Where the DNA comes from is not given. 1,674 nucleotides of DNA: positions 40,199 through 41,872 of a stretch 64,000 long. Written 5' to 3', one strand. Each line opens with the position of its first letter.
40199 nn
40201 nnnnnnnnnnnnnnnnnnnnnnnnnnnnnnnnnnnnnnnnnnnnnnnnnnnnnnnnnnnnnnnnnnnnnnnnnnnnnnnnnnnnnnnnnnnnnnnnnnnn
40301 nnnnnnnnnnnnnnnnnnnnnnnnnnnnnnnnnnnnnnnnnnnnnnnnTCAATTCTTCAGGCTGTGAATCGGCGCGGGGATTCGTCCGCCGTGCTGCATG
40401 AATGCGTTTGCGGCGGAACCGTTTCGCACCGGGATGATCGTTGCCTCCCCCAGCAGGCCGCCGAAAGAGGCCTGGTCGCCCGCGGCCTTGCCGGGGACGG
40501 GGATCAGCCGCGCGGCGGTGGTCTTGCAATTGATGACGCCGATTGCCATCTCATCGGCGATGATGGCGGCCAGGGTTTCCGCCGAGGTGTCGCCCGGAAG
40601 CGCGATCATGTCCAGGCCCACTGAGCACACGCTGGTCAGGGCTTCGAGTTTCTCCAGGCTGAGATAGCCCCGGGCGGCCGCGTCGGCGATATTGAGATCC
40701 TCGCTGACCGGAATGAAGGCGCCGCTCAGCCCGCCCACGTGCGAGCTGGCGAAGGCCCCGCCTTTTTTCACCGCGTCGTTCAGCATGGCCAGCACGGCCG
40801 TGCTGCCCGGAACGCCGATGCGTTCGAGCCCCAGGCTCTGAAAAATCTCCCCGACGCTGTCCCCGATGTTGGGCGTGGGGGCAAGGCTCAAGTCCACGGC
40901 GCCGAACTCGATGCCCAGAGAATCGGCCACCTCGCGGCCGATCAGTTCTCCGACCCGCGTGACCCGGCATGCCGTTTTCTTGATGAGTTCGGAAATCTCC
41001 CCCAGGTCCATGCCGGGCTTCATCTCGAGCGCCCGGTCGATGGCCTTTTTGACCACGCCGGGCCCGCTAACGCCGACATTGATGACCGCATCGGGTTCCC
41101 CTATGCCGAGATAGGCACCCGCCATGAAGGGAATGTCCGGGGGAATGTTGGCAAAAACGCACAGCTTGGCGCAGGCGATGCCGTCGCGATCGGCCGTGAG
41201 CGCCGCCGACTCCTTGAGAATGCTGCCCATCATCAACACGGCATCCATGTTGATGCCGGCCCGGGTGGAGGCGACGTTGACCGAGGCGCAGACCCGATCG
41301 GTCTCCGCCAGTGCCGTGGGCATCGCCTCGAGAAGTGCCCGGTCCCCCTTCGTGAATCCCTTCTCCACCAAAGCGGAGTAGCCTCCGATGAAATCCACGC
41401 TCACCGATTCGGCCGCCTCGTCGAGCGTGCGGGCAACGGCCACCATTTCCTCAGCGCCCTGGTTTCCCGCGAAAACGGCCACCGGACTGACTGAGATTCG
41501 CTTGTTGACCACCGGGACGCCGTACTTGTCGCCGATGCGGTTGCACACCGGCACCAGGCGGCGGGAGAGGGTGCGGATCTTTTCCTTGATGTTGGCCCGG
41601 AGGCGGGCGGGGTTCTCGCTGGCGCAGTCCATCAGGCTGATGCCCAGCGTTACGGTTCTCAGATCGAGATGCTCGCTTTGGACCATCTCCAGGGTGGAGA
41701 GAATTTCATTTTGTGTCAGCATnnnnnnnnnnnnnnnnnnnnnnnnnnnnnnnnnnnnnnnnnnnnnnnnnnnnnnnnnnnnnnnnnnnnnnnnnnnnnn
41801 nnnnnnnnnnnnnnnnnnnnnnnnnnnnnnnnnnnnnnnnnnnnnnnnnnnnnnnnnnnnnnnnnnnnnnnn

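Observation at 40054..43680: Inverted arrays of a 9-bp tandem repeat bracket a three-gene cassette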

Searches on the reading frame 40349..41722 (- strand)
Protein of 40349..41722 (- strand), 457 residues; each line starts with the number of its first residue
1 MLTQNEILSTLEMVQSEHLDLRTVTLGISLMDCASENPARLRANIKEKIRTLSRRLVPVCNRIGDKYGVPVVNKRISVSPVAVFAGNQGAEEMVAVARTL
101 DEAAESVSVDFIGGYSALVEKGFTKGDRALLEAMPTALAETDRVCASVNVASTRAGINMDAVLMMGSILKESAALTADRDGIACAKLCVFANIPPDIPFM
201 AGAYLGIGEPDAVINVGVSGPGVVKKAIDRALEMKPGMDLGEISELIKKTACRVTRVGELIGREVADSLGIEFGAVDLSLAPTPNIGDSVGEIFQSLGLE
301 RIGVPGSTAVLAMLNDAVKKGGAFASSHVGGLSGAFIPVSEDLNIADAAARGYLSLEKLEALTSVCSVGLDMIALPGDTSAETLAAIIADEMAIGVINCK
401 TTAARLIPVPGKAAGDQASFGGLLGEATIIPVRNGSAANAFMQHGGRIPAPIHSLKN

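Call 9: search_protein_families(library=pfam, proteins=[window:40349-41722:-])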
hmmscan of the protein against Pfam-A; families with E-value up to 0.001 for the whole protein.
window:40349-41722:- (457 aa): 1 family
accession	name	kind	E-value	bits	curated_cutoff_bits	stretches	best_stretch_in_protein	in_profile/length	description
PF05167.17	DUF711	-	3.3e-180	599.7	25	1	12-426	1-412/413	Uncharacterised ACR (DUF711)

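Call 12: find_encoding_contigs(protein=window:40349-41722:-, flank=10000, max_places=10)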
Protein window:40349-41722:- (457 aa): no gene with exactly this product is on record in the collection.

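Call 13: find_homologous_proteins(query=window:40349-41722:-, max_evalue=1e-100)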
Query window:40349-41722:- (457 aa): 7995 proteins with E <= 1e-100 among 8000 candidates; the best 120 are listed.
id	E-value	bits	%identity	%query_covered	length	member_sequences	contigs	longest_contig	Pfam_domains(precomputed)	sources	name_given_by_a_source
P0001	6.2e-288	973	100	100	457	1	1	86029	PF05167.18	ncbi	ncbi:MAG: PFL family protein [Desulfobacterales bacterium]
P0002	9.2e-256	867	88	100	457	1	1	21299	PF05167.18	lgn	-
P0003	2.9e-255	865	88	100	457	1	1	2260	PF05167.18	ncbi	-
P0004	6.7e-255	864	88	100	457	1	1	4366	PF05167.18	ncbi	-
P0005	3.0e-244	829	85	100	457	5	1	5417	PF05167.18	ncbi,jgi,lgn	ncbi:MAG: PFL family protein [Desulfobacterales bacterium]|jgi:hypothetical protein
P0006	4.7e-230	782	79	100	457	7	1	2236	PF05167.18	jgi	jgi:uncharacterized protein (UPF0210 family)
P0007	5.1e-229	778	79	100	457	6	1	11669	PF05167.18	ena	-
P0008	1.3e-227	774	79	100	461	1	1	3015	PF05167.18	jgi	jgi:hypothetical protein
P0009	2.0e-227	773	79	100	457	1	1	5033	PF05167.18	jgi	jgi:uncharacterized protein (UPF0210 family)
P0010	2.4e-227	773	79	100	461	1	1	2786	PF05167.18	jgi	jgi:hypothetical protein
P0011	4.3e-227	772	80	100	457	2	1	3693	PF05167.18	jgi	-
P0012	4.5e-227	772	78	100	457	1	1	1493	PF05167.18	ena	-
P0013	2.5e-226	770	78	100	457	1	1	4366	PF05167.18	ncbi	-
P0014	2.7e-226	769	78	100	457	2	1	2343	PF05167.18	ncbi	-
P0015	3.0e-226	769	66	88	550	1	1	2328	PF05167.18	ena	-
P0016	3.5e-226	769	79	100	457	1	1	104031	PF05167.18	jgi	jgi:uncharacterized protein (UPF0210 family)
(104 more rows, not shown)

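Call 14: find_encoding_contigs(protein=P0002, flank=10000, max_places=4)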
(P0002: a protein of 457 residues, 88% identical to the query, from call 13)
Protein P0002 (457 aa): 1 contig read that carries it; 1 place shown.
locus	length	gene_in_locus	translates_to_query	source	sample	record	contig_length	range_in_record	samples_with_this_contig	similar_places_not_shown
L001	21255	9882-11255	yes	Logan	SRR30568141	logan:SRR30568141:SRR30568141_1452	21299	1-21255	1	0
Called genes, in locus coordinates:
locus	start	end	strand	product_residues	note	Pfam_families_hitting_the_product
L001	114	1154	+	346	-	PF00108:Thiolase_N, PF08545:ACP_syn_III, PF08541:ACP_syn_III_C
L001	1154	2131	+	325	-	PF00561:Abhydrolase_1, PF12146:Hydrolase_4, PF12697:Abhydrolase_6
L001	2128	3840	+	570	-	PF00501:AMP-binding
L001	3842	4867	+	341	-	PF01073:3Beta_HSD, PF01370:Epimerase, PF02719:Polysacc_synt_2 (weak), PF04321:RmlD_sub_bind, PF05368:NmrA, PF16363:GDP_Man_Dehyd, PF13460:NAD_binding_10, PF07993:NAD_binding_4, +1 more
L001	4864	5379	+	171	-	PF10114:PocR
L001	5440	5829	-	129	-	-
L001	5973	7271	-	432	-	PF01368:DHH, PF00571:CBS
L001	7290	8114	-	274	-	-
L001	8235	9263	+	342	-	PF01070:FMN_dh, PF00478:IMPDH, PF01070:FMN_dh, PF01645:Glu_synthase (faint)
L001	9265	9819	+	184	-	PF01842:ACT, PF13291:ACT_4 (faint), PF13740:ACT_6, PF01842:ACT (weak), PF13740:ACT_6 (weak)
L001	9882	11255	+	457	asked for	PF05167:DUF711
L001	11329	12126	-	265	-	PF00005:ABC_tran, PF02463:SMC_N (faint), PF13304:AAA_21 (faint)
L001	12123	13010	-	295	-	PF02653:BPD_transp_2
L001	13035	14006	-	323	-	PF04392:ABC_sub_bind, PF13407:Peripla_BP_4 (faint)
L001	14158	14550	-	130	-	PF00582:Usp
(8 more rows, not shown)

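Call 15: find_encoding_contigs(protein=P0005, flank=10000, max_places=4)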
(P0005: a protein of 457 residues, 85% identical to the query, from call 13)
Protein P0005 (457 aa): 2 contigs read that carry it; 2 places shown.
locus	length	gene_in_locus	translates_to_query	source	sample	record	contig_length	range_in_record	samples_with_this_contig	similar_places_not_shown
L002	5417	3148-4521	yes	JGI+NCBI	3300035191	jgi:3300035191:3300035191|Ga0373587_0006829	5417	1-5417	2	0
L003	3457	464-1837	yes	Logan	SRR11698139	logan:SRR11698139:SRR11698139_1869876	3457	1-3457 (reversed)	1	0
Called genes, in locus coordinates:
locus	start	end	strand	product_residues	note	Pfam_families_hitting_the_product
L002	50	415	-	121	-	-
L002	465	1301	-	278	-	-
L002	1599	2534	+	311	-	PF01070:FMN_dh, PF00478:IMPDH (weak), PF01645:Glu_synthase (faint)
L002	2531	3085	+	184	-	PF01842:ACT, PF13291:ACT_4 (faint), PF13740:ACT_6, PF01842:ACT (weak), PF13740:ACT_6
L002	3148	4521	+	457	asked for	PF05167:DUF711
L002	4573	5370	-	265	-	PF00005:ABC_tran, PF02463:SMC_N (faint), PF13304:AAA_21 (faint)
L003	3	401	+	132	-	?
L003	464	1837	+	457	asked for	PF05167:DUF711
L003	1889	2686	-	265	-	PF00005:ABC_tran, PF02463:SMC_N (faint), PF13304:AAA_21 (faint)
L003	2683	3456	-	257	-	?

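Call 16: find_encoding_contigs(protein=P0016, flank=10000, max_places=4)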
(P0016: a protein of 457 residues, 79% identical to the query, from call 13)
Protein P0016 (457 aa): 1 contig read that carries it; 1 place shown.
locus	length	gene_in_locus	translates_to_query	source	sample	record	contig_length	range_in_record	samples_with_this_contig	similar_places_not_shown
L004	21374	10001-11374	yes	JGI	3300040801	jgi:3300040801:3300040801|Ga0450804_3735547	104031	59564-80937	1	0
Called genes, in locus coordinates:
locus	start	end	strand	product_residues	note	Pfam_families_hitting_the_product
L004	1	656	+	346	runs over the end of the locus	PF00108:Thiolase_N (weak), PF08541:ACP_syn_III_C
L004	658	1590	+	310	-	PF00561:Abhydrolase_1, PF12146:Hydrolase_4 (weak), PF12697:Abhydrolase_6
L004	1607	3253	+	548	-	PF00501:AMP-binding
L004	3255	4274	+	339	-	PF01370:Epimerase, PF02719:Polysacc_synt_2, PF04321:RmlD_sub_bind, PF05368:NmrA, PF01073:3Beta_HSD, PF13460:NAD_binding_10, PF16363:GDP_Man_Dehyd, PF07993:NAD_binding_4, +1 more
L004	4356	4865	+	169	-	PF10114:PocR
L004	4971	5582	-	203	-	-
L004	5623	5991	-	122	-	-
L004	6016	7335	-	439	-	PF01368:DHH, PF00571:CBS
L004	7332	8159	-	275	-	-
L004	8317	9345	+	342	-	PF01070:FMN_dh, PF00478:IMPDH (weak), PF01180:DHO_dh (faint), PF01070:FMN_dh, PF03060:NMO (weak), PF01645:Glu_synthase (weak)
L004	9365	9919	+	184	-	PF01842:ACT, PF13291:ACT_4 (faint), PF13740:ACT_6, PF22629:ACT_AHAS_ss (faint), PF01842:ACT (weak), PF13740:ACT_6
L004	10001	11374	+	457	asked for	PF05167:DUF711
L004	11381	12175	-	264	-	PF00005:ABC_tran, PF02463:SMC_N (faint), PF13304:AAA_21 (faint)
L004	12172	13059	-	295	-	PF02653:BPD_transp_2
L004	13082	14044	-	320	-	PF13407:Peripla_BP_4 (faint), PF04392:ABC_sub_bind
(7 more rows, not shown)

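Call 71: find_encoding_contigs(protein=P0004, flank=5000, max_places=3)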
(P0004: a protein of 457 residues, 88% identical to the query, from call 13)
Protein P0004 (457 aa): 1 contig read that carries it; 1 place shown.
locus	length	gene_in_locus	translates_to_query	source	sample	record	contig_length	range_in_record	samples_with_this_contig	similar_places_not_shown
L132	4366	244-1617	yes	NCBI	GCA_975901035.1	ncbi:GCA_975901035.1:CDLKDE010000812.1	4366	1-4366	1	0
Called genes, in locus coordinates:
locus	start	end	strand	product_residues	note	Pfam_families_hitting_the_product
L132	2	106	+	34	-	?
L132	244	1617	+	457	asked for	PF05167:DUF711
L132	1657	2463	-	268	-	PF02463:SMC_N (faint), PF00005:ABC_tran, PF13304:AAA_21 (weak)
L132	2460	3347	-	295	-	PF02653:BPD_transp_2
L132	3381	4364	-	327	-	?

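Call 72: find_encoding_contigs(protein=P0003, flank=5000, max_places=3)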
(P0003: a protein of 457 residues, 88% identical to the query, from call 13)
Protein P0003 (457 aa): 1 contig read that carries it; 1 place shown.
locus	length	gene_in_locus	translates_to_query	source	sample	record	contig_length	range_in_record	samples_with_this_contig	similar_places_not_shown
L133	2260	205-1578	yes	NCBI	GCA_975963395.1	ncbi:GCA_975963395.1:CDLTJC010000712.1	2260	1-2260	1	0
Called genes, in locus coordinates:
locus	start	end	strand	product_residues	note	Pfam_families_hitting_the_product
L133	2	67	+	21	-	?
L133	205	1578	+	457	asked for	PF05167:DUF711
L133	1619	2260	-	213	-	?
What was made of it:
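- On Invertible DNA switch: Relatives all show one orientation (calls 14-16, 71, 72).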
